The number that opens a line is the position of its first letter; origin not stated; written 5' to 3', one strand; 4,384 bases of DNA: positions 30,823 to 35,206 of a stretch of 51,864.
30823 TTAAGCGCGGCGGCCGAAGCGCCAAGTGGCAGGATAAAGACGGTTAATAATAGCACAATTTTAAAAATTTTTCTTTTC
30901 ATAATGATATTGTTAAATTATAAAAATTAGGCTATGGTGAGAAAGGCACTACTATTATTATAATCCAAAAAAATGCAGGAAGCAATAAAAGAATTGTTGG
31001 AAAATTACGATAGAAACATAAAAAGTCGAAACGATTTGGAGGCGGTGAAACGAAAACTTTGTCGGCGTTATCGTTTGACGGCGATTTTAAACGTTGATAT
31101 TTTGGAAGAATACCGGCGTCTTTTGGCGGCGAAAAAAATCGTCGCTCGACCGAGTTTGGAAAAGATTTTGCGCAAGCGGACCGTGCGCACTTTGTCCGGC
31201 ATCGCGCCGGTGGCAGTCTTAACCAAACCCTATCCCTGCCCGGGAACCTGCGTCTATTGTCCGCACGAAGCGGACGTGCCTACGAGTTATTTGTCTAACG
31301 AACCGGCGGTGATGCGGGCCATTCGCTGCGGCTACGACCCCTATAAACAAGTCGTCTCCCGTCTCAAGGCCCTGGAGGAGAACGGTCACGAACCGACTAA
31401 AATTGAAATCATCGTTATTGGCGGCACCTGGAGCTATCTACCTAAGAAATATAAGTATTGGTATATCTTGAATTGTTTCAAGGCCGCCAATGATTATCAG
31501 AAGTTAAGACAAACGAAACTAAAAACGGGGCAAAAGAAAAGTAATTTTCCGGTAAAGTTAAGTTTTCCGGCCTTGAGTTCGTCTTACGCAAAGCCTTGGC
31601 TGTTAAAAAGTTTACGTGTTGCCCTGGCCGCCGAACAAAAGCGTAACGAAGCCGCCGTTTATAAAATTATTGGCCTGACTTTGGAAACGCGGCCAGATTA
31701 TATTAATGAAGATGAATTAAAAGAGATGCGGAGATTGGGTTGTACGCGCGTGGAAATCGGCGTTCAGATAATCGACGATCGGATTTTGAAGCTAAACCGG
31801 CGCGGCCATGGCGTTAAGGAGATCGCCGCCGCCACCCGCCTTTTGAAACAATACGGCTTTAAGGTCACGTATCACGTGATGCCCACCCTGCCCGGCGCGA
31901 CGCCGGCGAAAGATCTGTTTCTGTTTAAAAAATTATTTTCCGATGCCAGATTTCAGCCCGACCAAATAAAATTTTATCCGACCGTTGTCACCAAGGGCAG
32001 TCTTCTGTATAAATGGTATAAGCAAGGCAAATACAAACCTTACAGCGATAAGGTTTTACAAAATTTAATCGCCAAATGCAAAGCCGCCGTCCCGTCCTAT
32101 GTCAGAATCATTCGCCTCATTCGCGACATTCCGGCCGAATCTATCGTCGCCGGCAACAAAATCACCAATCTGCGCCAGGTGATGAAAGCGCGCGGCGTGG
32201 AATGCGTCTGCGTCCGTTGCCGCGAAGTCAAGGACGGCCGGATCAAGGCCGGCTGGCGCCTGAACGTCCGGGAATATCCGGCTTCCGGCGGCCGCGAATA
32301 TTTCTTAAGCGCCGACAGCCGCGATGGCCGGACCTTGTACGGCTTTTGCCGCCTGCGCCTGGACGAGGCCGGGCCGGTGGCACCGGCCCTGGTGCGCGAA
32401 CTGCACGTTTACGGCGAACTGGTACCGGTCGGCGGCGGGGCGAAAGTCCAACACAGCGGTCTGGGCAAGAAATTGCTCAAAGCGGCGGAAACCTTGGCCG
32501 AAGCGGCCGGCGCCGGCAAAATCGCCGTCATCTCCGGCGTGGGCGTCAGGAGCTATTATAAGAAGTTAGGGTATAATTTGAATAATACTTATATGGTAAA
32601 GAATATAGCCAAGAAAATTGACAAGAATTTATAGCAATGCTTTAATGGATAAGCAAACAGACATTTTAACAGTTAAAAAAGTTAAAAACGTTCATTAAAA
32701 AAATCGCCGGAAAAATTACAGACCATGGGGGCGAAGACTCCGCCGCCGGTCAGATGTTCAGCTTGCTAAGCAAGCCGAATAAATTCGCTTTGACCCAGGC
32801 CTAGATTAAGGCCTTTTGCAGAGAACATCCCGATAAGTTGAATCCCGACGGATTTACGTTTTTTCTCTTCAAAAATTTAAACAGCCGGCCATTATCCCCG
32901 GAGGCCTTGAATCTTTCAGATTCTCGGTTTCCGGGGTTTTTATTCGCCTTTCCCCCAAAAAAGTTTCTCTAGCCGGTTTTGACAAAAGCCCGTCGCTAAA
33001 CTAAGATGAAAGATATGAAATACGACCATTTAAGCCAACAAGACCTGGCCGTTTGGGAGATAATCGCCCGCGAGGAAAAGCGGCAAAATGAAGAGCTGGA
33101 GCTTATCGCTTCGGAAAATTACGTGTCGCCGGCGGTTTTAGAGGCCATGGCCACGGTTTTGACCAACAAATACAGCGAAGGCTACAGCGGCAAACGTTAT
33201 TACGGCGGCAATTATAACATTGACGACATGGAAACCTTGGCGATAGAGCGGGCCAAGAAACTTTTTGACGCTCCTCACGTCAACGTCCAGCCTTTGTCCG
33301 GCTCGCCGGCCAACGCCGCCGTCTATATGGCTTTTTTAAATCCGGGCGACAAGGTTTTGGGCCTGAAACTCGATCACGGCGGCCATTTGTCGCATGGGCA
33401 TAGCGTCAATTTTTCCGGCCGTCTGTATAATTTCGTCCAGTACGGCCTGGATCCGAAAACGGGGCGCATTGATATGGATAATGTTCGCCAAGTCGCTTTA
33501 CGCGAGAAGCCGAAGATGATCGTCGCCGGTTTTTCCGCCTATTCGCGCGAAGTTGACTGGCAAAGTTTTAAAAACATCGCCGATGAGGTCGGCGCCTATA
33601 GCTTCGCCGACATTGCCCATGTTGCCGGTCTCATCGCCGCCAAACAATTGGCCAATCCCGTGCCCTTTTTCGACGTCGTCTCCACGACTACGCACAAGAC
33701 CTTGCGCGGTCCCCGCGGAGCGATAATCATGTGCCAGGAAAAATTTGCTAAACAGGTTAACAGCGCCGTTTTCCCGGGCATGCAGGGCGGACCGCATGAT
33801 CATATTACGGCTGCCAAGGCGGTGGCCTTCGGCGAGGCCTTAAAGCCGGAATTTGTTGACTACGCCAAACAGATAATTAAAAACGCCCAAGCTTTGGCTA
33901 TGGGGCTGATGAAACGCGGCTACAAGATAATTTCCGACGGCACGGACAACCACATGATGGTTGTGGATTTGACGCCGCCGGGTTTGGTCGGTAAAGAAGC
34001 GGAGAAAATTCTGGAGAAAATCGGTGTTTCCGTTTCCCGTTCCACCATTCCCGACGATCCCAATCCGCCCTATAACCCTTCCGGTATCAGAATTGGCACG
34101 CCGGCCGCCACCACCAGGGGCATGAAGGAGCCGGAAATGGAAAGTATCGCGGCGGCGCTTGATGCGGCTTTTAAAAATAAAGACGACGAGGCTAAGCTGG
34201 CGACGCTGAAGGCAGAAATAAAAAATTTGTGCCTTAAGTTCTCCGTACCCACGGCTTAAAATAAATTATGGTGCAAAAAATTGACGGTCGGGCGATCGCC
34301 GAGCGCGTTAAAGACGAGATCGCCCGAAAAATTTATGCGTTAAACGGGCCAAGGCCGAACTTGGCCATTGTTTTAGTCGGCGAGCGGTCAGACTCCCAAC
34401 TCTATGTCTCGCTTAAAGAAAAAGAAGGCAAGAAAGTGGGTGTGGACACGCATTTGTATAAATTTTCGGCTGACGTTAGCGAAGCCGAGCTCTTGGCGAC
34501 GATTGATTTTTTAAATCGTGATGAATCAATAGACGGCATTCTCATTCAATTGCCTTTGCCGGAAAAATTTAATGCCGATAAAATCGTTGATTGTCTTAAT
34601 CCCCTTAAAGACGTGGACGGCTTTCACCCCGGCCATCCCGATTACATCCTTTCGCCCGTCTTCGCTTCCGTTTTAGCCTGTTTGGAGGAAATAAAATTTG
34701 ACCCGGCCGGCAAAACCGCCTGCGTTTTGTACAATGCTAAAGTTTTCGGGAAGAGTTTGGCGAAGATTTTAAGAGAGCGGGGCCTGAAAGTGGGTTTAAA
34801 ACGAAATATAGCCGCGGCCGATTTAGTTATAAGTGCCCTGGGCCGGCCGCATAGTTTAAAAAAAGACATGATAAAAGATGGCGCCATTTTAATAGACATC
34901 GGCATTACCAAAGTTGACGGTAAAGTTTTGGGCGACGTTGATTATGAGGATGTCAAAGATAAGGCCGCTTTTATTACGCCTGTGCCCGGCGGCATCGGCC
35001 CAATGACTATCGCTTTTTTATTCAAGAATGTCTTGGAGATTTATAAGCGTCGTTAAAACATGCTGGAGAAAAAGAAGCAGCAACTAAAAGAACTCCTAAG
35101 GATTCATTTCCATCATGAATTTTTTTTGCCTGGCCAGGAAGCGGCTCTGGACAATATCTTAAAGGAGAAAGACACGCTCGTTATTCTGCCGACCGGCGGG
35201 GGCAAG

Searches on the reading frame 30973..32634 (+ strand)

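Call 87: search_protein_families(library=pfam, proteins=[window:30973-32634:+], max_evalue=0.001)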
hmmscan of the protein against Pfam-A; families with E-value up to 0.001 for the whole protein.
window:30973-32634:+ (553 aa): 2 families
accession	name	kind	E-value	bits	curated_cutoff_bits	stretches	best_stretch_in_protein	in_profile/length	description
PF16199.10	Radical_SAM_C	-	3e-21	75.7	31.9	1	329-403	1-76/85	Radical_SAM C-terminal domain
PF04055.27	Radical_SAM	-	1.1e-18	68.3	29.5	1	225-311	73-156/166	Radical SAM superfamily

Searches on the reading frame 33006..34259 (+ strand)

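Call 24: search_protein_families(library=pfam, proteins=[window:33006-34259:+], max_evalue=0.001)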
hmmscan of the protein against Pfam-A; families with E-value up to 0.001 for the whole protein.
window:33006-34259:+ (417 aa): 2 families
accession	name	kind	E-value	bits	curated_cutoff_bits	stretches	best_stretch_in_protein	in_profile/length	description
PF00464.25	SHMT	-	6.9e-157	522.6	27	1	9-383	1-397/399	Serine hydroxymethyltransferase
PF00155.27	Aminotran_1_2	-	9.1e-10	38.7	19.7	1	68-372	39-352/361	Aminotransferase class I and II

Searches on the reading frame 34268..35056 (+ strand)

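Call 87: search_protein_families(library=pfam, proteins=[window:34268-35056:+], max_evalue=0.001)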
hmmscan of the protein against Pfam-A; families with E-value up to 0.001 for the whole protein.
window:34268-35056:+ (262 aa): 2 families
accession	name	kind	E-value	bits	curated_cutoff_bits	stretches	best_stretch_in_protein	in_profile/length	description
PF02882.25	THF_DHG_CYH_C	-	1.6e-35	122.2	27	1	126-261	14-158/160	Tetrahydrofolate dehydrogenase/cyclohydrolase, NAD(P)-binding domain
PF00763.28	THF_DHG_CYH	-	1.4e-34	119.2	32.8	1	5-117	1-115/115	Tetrahydrofolate dehydrogenase/cyclohydrolase, catalytic domain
